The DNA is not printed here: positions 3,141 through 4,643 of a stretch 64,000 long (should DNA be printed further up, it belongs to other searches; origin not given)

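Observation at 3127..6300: tRNA-Ser-anchored low-GC island encoding a SIR2_2-domain protein, a DNase I-like EEP nuclease and an alpha/beta hydrolase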

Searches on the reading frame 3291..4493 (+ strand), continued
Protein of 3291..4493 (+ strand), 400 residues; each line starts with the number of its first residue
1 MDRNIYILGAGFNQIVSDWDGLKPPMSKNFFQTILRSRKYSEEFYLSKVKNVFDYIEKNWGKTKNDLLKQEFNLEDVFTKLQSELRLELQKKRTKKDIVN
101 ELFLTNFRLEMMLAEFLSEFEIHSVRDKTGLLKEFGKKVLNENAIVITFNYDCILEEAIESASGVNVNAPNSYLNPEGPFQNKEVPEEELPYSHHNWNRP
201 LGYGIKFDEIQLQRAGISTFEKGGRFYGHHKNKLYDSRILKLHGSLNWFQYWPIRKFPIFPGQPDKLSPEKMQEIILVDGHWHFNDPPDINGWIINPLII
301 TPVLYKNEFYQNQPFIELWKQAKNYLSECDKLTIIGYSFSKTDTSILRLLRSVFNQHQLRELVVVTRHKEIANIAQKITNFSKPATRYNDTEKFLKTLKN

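Call 32: predict_structure(alignment_id=A1)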
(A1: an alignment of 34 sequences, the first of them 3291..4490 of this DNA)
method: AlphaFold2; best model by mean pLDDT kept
length: 400 residues; sequences in the alignment: 34
mean_pLDDT: 87.2   pTM: 0.87
mean pLDDT of the five models: 87.2, 85.4, 84.1, 81.8, 78.6
residues with pLDDT >= 90: 175; 70-90: 203; 50-70: 20; < 50: 2
segments of 3 or more residues with pLDDT < 50: none
pLDDT, mean of each block of 10 residues (from residue 1): 89 88 87 90 88 96 95 88 87 84 88 87 80 93 92 87 88 63 77 91 94 76 95 93 87 84 86 87 77 84 63 88 96 92 84 95 94 95 94 86
secondary structure, 60 per line:
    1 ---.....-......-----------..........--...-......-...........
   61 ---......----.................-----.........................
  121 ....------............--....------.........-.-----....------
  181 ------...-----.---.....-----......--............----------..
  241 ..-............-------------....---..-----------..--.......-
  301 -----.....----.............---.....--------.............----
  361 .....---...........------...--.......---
elements in order: E4-8 H10-15 H27-36 H43-48 H50-60 H64-69 H74-90 H96-124 H131-142 E145-148 H155-163 H171-174 H199-202 E209-214 E217-222 H223-228 E239-242 E244-255 H269-272 E293-299 H306-310 H315-327 E331-335 H344-356 E361-365 H369-379 E386-388 H391-397

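Call 36: fold_search(model_id=the predicted structure, library=pdb)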
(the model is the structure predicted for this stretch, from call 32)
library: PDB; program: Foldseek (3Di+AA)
matches with E <= 10: 881; with E <= 0.001: 14
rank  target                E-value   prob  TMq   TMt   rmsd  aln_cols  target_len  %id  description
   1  8wld_J                5.3e-08  1.00  0.48  0.56   7.0       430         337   16  Cryo-EM structure of SIR2/HerA antiphage complex (released 2024-09-11)
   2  8wld_Q                1.8e-07  1.00  0.45  0.51   7.5       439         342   15  Cryo-EM structure of SIR2/HerA antiphage complex (released 2024-09-11)
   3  8wld_R                2.8e-07  1.00  0.49  0.55   6.8       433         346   16  Cryo-EM structure of SIR2/HerA antiphage complex (released 2024-09-11)
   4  8wld_P                3.5e-06  1.00  0.43  0.49   7.3       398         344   17  Cryo-EM structure of SIR2/HerA antiphage complex (released 2024-09-11)
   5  3u31_A                5.7e-06  1.00  0.37  0.52   9.4       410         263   11  Plasmodium falciparum Sir2A preferentially hydrolyzes medium and long chain fatty acyl lysine (released 2011-11-09)
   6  6rxm_E                2.2e-05  1.00  0.33  0.52  11.3       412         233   11  Crystal structure of CobB Ac2 (A76G, I131C, V162G) in complex with H4K16-Acetyl peptide (released 2020-04-15)
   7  9jap_A                5.0e-05  1.00  0.34  0.18  11.7       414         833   12  Helical structure of EfAvs5(SIR2-STAND) (released 2025-03-19)
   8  3jwp                  6.0e-05  1.00  0.35  0.52  10.0       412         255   10  Crystal structure of Plasmodium falciparum SIR2A (PF13_0152) in complex with AMP (released 2009-10-20)
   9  8y80_E                1.2e-04  1.00  0.36  0.26  11.2       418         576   11  Cryo-EM structure of the tetrameric SPARSA gRNA-ssDNA complex (released 2024-10-16)
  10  4bv2_B                1.6e-04  1.00  0.35  0.56   7.2       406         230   13  CRYSTAL STRUCTURE OF SIR2 IN COMPLEX WITH THE INHIBITOR EX-527, 2'-O-ACETYL-ADP-RIBOSE AND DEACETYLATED P53-PEPTIDE (released 2013-07-17)
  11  1s7g_D                6.4e-04  1.00  0.35  0.55   8.1       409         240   10  Structural Basis for the Mechanism and Regulation of Sir2 Enzymes (released 2004-03-23)
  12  8woc_Q                6.4e-04  1.00  0.35  0.51   6.1       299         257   16  Cryo-EM structure of SIR2/HerA complex (released 2024-09-11)
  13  9nc9_L                9.1e-04  1.00  0.39  0.22   7.9       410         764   11  Helical assembly of AVAST5 filament (released 2026-02-18)
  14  9nc9_R                9.1e-04  1.00  0.38  0.22   8.4       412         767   12  Helical assembly of AVAST5 filament (released 2026-02-18)
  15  9nc9_G                1.0e-03  1.00  0.39  0.22   7.8       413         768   11  Helical assembly of AVAST5 filament (released 2026-02-18)
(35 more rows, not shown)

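Call 37: search_protein_families(library=pfam, alignment_id=A1, max_evalue=0.01)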
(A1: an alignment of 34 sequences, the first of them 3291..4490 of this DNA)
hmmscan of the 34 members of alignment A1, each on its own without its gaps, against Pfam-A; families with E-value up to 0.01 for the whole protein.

A. member 1, window:3291-4490:+ (400 aa): 2 families
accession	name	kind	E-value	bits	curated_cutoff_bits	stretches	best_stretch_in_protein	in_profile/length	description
PF13289.12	SIR2_2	-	2.9e-06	27.9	24.5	0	232-367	36-122/141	SIR2-like domain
PF14253.11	AbiH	-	0.0079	16.7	30.9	0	57-358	52-253/260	Bacteriophage abortive infection AbiH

B. families by the number of members that match (of 34 scanned): 2 families
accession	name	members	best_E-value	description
PF13289.12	SIR2_2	34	3.8e-08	SIR2-like domain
PF14253.11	AbiH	1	0.0079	Bacteriophage abortive infection AbiH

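Call 38: search_protein_families(library=ncbifam, proteins=[window:3291-4493:+], max_evalue=0.01)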
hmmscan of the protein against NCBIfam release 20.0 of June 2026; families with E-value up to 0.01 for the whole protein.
window:3291-4493:+ (400 aa): 0 families

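Call 49: search_protein_families(library=pfam, alignment_id=A3, max_evalue=0.00001)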
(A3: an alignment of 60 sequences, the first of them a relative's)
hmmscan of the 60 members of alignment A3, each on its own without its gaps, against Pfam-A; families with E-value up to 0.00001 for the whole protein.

A. member 1, L005:2648-3685:+ (345 aa): 0 families

B. families by the number of members that match (of 60 scanned): 63 families (the first 25 are shown)
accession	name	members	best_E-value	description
PF04055.27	Radical_SAM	3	5.2e-23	Radical SAM superfamily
PF19289.4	PmbA_TldD_3rd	2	3.7e-48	PmbA/TldA metallopeptidase C-terminal domain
PF13847.12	Methyltransf_31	2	3.4e-20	Methyltransferase domain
PF13649.12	Methyltransf_25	2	2.6e-12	Methyltransferase domain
PF13353.11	Fer4_12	2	3.5e-10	4Fe-4S single cluster domain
PF00224.27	PK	1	1.3e-140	Pyruvate kinase, barrel domain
PF00375.23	SDF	1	4.1e-123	Sodium:dicarboxylate symporter family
PF01041.23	DegT_DnrJ_EryC1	1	4.2e-113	DegT/DnrJ/EryC1/StrS aminotransferase family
PF02350.25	Epimerase_2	1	8.9e-106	UDP-N-acetylglucosamine 2-epimerase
PF03331.19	LpxC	1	5.3e-105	UDP-3-O-acyl N-acetylglycosamine deacetylase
PF04041.19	Glyco_hydro_130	1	3.1e-72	beta-1,4-mannooligosaccharide phosphorylase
PF03721.20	UDPG_MGDP_dh_N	1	1.3e-45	UDP-glucose/GDP-mannose dehydrogenase family, NAD binding domain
PF09754.15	PAC2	1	1.3e-44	PAC2 family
PF13354.11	Beta-lactamase2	1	9.8e-42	Beta-lactamase enzyme family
PF02887.21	PK_C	1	4.1e-41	Pyruvate kinase, alpha/beta domain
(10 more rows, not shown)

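Call 50: search_protein_families(library=padloc, alignment_id=A3, max_evalue=0.00001)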
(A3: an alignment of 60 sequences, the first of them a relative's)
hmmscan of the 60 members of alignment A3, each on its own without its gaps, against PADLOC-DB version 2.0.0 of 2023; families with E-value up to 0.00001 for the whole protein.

A. member 1, L005:2648-3685:+ (345 aa): 0 families

B. families by the number of members that match (of 60 scanned): 95 families (the first 25 are shown)
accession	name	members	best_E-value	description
PDLC04134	mad2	2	5e-12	mads_2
PDLC02903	pVip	2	3.4e-11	Viperins not associated with kinases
PDLC02904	pVip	2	2e-08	Viperins associated with kinases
PDLC04920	PDC-S13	1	5.9e-114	-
PDLC02358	Old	1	3.5e-25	Old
PDLC00855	E1-E2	1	9.1e-25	E1-E2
PDLC02979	AriA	1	4e-19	-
PDLC00852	E1-E2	1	2.5e-17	E1-E2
PDLC00844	E1-E2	1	4.2e-17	E1-E2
PDLC00832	E1-E2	1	6.2e-17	E1-E2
PDLC00837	E1-E2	1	7.8e-16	E1-E2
PDLC00849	E1-E2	1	1.1e-15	E1-E2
PDLC00836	E1-E2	1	1.2e-15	E1-E2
PDLC00848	E1-E2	1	2.9e-15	E1-E2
PDLC00847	E1-E2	1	4e-15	E1-E2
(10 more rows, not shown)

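Call 56: search_dna_similar(query=window:3291-4490:+, collection=plasmids, mode=protein, max_evalue=0.00001, max_rows=15)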
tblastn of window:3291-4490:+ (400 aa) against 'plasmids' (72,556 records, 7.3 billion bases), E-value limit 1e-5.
No match.

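Call 57: search_dna_similar(query=window:3291-4490:+, collection=phages, mode=protein, max_evalue=0.00001, max_rows=15)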
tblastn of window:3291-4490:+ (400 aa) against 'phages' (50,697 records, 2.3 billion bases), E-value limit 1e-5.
No match.

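Call 58: find_related_loci(query=A1, collection=viral_contigs, flank=6000)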
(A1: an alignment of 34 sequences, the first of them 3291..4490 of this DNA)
Query A1 (400 aa) in viral_contigs; peptide patterns used: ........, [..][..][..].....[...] (x = any residue, [..] = any of these).
40 stretches matched a pattern; 4 encode a relative of the query (tblastn E <= 1e-3); 4 distinct loci.
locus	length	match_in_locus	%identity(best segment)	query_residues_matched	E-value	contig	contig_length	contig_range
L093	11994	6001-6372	25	239-376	5e-8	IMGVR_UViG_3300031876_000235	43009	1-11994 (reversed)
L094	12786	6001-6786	22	46-354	6e-8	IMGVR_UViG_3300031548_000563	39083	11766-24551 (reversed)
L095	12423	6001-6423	26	235-383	4e-7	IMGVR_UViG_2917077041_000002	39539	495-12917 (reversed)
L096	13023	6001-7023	21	3-383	6e-7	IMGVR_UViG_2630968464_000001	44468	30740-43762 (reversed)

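Call 62: find_encoding_contigs(protein=P0004, flank=8000, max_places=3)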
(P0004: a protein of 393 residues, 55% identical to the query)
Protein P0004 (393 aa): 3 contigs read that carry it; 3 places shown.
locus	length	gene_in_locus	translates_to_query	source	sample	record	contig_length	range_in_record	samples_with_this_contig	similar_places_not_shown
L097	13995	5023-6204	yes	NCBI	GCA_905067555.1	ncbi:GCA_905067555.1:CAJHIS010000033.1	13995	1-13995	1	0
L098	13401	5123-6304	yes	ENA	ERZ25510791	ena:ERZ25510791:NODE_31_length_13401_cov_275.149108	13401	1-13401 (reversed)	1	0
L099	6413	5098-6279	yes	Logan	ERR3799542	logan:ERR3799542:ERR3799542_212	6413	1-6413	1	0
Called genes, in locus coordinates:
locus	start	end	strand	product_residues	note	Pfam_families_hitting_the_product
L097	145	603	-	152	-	-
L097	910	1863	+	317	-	PF00254:FKBP_C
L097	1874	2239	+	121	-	PF01336:tRNA_anti-codon (faint)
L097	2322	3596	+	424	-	PF03952:Enolase_N, PF00113:Enolase_C, PF13378:MR_MLE_C (weak)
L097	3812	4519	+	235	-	PF04023:FeoA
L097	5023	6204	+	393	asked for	PF13289:SIR2_2 (faint)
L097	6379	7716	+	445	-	PF00215:OMPdecase, PF04131:NanE, PF03737:RraA-like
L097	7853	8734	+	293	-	PF05569:Peptidase_M56 (weak), PF01435:Peptidase_M48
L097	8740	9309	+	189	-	PF22742:PspAB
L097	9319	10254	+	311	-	-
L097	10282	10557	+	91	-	-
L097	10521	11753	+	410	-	-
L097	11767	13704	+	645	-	PF13229:Beta_helix, PF05048:NosD, PF13229:Beta_helix, PF05048:NosD (weak), PF00801:PKD, PF18911:PKD_4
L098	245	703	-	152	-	-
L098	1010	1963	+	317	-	PF00254:FKBP_C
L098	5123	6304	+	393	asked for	PF13289:SIR2_2 (faint)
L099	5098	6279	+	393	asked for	PF13289:SIR2_2 (faint)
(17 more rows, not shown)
